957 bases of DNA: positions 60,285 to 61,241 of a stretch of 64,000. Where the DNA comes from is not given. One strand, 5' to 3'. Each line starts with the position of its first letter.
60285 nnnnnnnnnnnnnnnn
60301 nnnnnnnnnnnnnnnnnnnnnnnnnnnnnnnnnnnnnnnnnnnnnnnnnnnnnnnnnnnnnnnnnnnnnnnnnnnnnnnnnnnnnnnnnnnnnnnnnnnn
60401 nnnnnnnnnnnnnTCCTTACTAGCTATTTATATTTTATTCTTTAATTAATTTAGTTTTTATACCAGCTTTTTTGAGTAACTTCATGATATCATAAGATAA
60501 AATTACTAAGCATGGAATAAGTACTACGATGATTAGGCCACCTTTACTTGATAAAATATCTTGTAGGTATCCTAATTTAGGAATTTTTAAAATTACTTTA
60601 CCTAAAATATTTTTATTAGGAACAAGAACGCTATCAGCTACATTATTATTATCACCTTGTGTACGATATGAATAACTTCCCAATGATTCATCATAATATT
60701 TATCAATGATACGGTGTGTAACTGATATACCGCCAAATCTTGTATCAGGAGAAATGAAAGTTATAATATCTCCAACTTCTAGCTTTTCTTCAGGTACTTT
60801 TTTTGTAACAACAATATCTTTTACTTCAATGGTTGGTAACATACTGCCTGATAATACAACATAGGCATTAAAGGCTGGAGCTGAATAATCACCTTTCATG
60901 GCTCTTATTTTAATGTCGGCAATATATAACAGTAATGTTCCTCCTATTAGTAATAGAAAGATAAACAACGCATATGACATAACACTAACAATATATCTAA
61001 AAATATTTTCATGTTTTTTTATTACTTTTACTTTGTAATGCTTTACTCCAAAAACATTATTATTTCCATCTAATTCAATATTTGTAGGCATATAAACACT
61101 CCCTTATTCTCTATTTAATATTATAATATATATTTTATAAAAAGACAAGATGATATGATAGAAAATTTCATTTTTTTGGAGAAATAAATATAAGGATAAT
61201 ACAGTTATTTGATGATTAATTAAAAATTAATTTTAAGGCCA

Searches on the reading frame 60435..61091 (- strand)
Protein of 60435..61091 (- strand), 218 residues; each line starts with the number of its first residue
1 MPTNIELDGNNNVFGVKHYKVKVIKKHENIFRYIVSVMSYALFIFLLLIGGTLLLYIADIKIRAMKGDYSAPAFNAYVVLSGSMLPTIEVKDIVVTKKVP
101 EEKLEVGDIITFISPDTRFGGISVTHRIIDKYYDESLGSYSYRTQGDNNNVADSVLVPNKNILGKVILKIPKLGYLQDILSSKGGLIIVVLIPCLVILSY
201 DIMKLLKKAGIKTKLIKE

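Call 5: search_protein_families(library=pfam, max_evalue=1, proteins=[window:60435-61091:-])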
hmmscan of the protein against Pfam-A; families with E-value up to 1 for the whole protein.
window:60435-61091:- (218 aa): 1 family
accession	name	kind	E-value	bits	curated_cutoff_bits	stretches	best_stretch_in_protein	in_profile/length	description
PF10502.14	Peptidase_S26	-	0.00014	22.3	22.9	1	74-116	23-67/168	Signal peptidase, peptidase S26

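Call 6: search_protein_families(library=ncbifam, max_evalue=1, proteins=[window:60435-61091:-])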
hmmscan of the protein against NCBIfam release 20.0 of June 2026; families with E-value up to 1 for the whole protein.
window:60435-61091:- (218 aa): 3 families
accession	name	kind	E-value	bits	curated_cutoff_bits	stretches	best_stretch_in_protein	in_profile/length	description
TIGR02228.1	sigpep_I_arch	equivalog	1.4e-27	96.5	51.85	1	46-203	7-156/158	signal peptidase I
NF046067.1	SigPepSipWBacil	equivalog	3.5e-24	85.4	190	1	46-207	10-167/189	signal peptidase I SipW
TIGR02227.1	sigpep_I_bact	equivalog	5.9e-06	26.2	47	1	73-117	19-65/162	signal peptidase I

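Call 84: find_related_loci(query=window:60435-61088:-, collection=metagenome_contigs, flank=8000)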
Query window:60435-61088:- (217 aa) in metagenome_contigs; peptide patterns used: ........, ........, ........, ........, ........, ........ (x = any residue, [..] = any of these).
409 stretches matched a pattern; 128 encode a relative of the query (tblastn E <= 1e-3); the best 80 are kept; 80 distinct loci.
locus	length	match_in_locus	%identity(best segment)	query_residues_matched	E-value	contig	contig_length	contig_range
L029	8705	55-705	100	1-217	2e-139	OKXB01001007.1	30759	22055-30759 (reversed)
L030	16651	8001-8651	94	1-217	9e-126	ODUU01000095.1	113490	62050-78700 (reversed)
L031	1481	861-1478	89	1-206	9e-123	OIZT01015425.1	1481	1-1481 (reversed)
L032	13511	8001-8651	80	2-217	3e-111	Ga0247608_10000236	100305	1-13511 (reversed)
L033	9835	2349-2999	77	2-217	4e-110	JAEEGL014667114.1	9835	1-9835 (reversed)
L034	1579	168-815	77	2-217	2e-118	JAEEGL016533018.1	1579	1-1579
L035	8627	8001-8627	87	2-208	1e-109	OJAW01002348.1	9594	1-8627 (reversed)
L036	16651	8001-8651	79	2-217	2e-110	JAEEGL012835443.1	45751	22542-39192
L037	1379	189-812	79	10-217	1e-112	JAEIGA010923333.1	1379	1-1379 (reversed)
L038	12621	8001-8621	77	10-216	1e-94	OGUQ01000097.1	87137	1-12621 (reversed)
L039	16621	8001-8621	76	10-216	1e-94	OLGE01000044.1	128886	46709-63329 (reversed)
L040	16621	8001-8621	76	10-216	2e-94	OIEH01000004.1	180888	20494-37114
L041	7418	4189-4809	76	10-216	2e-94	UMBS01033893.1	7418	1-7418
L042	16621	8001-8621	77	10-216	4e-94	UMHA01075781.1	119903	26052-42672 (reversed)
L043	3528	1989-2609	76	10-216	3e-95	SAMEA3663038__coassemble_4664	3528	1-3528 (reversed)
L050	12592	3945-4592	60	2-217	1e-77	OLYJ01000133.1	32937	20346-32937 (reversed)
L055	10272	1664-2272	60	9-212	1e-75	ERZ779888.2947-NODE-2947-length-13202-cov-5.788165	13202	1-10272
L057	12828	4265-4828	66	15-202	3e-75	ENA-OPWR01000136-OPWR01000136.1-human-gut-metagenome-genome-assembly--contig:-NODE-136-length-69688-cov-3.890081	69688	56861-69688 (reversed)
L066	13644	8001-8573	62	27-217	8e-71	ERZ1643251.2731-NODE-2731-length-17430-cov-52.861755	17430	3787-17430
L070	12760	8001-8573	60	27-217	8e-67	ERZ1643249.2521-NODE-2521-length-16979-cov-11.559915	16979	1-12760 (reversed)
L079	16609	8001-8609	38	13-217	2e-34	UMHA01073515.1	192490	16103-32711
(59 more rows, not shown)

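Call 88: search_protein_families(library=ncbifam, max_evalue=0.01, proteins=[L050:1966-2601:+, L050:2597-3253:+, L050:3281-3904:+, L050:4564-5250:+, L055:137-826:+, L055:917-1537:+, L057:2588-3142:+, L066:7264-7872:+, L079:7270-7893:+, L070:6577-7221:+])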
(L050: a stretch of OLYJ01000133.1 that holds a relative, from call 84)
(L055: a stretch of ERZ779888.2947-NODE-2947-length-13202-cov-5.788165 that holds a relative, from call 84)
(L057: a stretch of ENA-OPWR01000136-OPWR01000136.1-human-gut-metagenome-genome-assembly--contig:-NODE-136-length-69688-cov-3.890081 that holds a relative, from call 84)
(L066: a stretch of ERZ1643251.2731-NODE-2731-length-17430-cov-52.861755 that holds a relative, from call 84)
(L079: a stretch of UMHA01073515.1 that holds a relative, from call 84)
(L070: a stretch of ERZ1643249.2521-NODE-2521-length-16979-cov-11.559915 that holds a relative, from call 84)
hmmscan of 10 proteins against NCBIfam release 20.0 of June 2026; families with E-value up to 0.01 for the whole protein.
L050:1966-2601:+ (212 aa): 0 families

L050:2597-3253:+ (219 aa): 1 family
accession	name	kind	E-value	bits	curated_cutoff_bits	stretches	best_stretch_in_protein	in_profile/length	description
TIGR04088.1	cognate_SipW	domain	0.0022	18.1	19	1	19-40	4-25/34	SipW-dependent-type signal peptide-containing protein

L050:3281-3904:+ (208 aa): 0 families

L050:4564-5250:+ (229 aa): 0 families

L055:137-826:+ (230 aa): 0 families

L055:917-1537:+ (207 aa): 1 family
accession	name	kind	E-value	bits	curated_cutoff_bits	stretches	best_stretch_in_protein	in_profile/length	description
TIGR04088.1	cognate_SipW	domain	0.0097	16.1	19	1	16-41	2-27/34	SipW-dependent-type signal peptide-containing protein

L057:2588-3142:+ (185 aa): 0 families

L066:7264-7872:+ (203 aa): 0 families

L079:7270-7893:+ (208 aa): 0 families

L070:6577-7221:+ (215 aa): 1 family
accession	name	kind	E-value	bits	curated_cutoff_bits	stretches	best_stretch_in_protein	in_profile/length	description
NF052321.1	LP_Lmo2079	subfamily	0.00072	19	150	1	1-144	1-130/354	Lmo2079 family surface lipoprotein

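Call 89: search_protein_families(library=pfam, max_evalue=0.01, proteins=[L050:1966-2601:+, L050:2597-3253:+, L050:3281-3904:+, L050:4564-5250:+, L055:137-826:+, L055:917-1537:+, L057:2588-3142:+, L066:7264-7872:+, L079:7270-7893:+, L070:6577-7221:+])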
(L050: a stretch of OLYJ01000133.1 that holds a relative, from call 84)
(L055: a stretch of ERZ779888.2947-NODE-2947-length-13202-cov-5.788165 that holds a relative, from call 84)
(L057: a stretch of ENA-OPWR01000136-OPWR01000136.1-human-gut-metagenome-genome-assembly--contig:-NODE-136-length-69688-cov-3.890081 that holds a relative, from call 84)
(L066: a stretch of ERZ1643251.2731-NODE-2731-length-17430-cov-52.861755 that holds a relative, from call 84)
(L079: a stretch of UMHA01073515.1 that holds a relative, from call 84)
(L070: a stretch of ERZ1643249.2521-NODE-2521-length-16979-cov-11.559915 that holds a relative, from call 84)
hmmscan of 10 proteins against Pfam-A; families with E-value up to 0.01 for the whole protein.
L050:1966-2601:+ (212 aa): 0 families

L050:2597-3253:+ (219 aa): 0 families

L050:3281-3904:+ (208 aa): 0 families

L050:4564-5250:+ (229 aa): 0 families

L055:137-826:+ (230 aa): 0 families

L055:917-1537:+ (207 aa): 0 families

L057:2588-3142:+ (185 aa): 1 family
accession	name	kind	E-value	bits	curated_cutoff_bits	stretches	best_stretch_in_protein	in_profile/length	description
PF18303.6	Saf_2TM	-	0.0061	16.9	29.5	0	8-36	64-92/152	SAVED-fused 2TM effector domain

L066:7264-7872:+ (203 aa): 0 families

L079:7270-7893:+ (208 aa): 0 families

L070:6577-7221:+ (215 aa): 0 families

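Call 91: search_solved_structures(query=window:60435-61088:-, max_evalue=1, show_alignments=1)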
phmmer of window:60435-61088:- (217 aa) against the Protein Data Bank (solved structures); distinct sequences matched with E-value up to 1: 6.
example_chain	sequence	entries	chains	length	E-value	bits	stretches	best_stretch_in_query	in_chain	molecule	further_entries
7p2q_A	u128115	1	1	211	3.2e-06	30.1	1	75-157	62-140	Signal peptidase complex catalytic subunit SEC11C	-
7p2p_A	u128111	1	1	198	1.3e-05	28.2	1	75-156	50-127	Signal peptidase complex catalytic subunit SEC11A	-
9rjb_A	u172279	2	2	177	2.5e-05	27.2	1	75-156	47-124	Signal peptidase complex catalytic subunit SEC11A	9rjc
8k4n_D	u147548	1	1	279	0.25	14.1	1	9-79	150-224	Probable G-protein coupled receptor 34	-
8xbe_A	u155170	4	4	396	0.37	13.6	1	8-79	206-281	Probable G-protein coupled receptor 34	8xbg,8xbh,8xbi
8sai_A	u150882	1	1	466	0.44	13.3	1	8-79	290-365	Probable G-protein coupled receptor 34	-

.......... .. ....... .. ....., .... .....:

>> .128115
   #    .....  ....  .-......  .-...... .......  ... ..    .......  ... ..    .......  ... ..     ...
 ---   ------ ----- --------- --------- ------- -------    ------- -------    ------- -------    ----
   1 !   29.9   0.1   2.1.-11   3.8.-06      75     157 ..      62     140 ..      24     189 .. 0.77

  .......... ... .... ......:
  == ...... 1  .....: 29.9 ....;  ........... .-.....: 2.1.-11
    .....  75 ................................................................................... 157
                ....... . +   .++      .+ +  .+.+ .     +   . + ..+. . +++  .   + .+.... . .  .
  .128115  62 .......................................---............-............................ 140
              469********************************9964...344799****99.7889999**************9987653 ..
